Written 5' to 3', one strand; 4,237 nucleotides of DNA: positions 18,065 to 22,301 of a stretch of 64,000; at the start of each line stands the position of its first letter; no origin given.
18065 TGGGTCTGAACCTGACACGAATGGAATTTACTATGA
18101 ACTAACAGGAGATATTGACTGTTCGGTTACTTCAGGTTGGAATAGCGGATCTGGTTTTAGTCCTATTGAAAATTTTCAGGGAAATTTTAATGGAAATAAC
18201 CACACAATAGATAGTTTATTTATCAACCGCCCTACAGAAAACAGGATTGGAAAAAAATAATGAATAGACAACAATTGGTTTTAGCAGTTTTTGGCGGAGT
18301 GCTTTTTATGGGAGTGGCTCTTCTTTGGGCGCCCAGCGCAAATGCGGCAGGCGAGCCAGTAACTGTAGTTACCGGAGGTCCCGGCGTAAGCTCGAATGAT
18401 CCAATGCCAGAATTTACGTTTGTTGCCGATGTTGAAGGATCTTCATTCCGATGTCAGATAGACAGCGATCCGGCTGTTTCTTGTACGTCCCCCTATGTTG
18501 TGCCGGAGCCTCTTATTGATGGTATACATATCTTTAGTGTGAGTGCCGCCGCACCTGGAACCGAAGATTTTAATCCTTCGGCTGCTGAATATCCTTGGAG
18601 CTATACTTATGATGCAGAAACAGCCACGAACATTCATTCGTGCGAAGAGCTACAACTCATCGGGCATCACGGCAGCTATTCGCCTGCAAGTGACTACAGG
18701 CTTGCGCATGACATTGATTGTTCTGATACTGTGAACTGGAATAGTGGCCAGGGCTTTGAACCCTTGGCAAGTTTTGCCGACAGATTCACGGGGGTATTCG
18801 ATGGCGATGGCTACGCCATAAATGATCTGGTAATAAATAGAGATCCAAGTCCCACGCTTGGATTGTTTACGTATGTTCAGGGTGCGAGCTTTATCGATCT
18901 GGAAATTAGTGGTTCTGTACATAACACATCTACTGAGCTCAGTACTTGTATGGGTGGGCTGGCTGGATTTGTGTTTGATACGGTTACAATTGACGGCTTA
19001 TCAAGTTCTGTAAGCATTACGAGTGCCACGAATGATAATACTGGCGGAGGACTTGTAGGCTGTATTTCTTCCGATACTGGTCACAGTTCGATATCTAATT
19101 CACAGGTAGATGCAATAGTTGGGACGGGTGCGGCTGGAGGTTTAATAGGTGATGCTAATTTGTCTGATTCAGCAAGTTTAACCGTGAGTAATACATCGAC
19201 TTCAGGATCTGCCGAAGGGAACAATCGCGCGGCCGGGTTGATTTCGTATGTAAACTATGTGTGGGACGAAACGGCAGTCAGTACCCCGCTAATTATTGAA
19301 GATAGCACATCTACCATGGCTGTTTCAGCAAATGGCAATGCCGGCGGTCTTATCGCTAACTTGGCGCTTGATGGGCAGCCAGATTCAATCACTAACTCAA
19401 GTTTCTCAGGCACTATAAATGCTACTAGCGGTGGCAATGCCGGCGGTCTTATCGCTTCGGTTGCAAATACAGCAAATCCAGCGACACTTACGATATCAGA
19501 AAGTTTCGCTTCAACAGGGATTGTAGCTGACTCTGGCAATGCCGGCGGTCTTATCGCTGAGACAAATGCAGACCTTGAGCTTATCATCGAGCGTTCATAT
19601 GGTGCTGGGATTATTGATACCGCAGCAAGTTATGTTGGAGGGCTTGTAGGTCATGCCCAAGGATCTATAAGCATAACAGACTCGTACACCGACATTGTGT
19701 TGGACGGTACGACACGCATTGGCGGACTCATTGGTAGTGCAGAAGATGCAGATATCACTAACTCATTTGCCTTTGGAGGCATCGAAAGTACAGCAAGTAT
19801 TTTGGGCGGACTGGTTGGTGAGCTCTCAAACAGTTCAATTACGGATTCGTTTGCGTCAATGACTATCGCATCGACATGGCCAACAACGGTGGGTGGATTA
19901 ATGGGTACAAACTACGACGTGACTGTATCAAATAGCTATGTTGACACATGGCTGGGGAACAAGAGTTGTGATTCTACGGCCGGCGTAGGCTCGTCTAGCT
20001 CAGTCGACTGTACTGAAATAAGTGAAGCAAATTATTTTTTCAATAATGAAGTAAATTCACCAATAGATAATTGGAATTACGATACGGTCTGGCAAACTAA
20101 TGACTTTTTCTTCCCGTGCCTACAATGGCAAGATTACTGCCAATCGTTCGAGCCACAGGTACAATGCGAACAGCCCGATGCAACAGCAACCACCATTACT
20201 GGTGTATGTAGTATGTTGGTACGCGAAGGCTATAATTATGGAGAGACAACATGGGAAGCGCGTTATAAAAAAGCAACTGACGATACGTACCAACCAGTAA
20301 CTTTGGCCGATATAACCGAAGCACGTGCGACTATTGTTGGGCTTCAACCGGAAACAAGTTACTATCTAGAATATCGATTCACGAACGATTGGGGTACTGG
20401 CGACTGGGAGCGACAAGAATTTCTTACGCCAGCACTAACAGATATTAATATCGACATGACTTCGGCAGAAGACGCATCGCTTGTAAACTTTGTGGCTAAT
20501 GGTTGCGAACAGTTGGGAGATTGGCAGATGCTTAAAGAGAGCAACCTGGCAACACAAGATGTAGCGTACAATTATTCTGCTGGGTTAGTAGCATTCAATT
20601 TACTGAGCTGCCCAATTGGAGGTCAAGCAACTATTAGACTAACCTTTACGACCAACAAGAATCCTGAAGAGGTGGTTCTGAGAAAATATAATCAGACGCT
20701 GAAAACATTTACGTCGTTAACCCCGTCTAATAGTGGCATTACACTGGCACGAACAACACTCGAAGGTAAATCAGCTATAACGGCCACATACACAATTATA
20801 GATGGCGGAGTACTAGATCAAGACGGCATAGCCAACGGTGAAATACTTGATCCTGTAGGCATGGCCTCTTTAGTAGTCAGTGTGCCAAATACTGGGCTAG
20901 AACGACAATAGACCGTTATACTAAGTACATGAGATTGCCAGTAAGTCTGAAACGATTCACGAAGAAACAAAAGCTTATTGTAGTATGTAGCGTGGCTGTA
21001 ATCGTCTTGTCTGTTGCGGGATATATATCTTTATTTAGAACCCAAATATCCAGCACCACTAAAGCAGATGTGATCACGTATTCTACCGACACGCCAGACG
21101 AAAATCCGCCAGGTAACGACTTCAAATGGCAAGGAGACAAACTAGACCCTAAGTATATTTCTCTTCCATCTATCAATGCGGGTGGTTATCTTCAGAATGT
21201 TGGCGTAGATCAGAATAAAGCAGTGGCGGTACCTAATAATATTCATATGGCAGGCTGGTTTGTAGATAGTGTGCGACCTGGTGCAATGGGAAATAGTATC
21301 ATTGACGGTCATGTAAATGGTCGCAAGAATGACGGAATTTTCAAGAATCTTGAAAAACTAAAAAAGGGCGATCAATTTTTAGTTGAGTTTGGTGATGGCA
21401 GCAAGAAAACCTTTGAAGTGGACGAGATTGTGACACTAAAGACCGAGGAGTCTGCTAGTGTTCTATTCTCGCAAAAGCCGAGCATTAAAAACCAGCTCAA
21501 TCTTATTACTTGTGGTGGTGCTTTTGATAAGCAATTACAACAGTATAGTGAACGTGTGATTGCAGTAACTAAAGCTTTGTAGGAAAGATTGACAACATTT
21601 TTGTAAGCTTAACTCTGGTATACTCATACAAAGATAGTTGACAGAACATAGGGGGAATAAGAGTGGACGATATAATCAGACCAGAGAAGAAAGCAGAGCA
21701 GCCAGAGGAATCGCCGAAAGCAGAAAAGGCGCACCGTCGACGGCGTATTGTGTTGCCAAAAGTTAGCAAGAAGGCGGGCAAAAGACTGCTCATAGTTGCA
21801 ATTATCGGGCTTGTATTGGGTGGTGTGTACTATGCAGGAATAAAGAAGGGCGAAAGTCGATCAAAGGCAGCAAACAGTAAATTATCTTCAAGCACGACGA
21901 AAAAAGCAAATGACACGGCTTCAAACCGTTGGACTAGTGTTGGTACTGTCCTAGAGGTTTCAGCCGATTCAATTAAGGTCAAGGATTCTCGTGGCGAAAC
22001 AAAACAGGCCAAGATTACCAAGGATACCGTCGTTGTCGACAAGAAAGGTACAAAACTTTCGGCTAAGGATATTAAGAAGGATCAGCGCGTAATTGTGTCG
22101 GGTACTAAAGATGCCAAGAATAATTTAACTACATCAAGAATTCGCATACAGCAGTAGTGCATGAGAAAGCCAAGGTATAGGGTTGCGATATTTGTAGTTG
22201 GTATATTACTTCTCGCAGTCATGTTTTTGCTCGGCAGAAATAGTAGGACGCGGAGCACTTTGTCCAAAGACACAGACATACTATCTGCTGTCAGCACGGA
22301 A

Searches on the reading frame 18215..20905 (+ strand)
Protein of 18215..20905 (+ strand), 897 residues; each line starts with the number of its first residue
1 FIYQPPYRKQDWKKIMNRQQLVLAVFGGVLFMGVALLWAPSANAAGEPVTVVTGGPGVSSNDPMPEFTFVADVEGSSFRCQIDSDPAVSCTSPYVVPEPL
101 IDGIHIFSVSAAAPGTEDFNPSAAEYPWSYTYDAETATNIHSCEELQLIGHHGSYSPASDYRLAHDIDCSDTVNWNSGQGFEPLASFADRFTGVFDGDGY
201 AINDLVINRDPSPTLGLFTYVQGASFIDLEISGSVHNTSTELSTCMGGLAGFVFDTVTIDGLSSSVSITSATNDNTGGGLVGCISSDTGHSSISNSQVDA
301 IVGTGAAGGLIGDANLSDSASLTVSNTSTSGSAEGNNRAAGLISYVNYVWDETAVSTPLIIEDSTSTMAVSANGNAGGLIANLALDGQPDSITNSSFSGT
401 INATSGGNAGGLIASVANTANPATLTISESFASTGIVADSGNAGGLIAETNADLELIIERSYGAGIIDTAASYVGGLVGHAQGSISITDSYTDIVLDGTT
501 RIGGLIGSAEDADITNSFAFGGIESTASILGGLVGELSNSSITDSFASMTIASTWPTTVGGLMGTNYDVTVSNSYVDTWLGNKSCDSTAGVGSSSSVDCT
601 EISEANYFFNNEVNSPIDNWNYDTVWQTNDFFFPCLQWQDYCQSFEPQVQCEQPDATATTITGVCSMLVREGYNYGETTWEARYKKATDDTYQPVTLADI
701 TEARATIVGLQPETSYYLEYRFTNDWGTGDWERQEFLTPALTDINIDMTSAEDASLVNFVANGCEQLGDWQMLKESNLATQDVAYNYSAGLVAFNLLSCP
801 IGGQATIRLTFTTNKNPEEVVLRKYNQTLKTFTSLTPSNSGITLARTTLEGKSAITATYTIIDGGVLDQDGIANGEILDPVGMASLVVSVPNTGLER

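Call 74: search_protein_families(library=pfam, proteins=[window:18215-20905:+], max_evalue=0.01)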
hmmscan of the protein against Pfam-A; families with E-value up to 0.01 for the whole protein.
window:18215-20905:+ (897 aa): 1 family
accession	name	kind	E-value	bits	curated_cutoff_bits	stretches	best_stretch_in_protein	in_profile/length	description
PF07581.17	Glug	-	1.3e-15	57.1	20.5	3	528-551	3-27/28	The GLUG motif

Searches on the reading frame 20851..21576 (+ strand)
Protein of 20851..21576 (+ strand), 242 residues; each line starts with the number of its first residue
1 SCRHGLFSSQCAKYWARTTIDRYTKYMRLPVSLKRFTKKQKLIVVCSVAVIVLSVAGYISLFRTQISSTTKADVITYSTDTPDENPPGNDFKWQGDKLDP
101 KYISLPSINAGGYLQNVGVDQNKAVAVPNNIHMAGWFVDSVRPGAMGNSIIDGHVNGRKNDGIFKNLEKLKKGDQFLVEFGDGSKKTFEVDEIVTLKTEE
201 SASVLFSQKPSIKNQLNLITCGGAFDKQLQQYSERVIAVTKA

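Call 74: search_protein_families(library=pfam, proteins=[window:20851-21576:+], max_evalue=0.01)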
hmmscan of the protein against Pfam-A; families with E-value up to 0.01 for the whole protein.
window:20851-21576:+ (242 aa): 1 family
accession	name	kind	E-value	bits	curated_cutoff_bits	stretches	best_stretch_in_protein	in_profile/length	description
PF04203.18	Sortase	-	6.5e-19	68.4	26.6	1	121-241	14-123/125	Sortase domain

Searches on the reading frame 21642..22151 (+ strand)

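Call 74: search_protein_families(library=pfam, proteins=[window:21642-22151:+], max_evalue=0.01)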
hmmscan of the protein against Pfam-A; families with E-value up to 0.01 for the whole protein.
window:21642-22151:+ (170 aa): 1 family
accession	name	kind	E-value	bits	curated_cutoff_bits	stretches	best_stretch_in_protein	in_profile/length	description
PF18914.6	DUF5666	-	0.0046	17.6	27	1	101-167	2-59/60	Domain of unknown function (DUF5666)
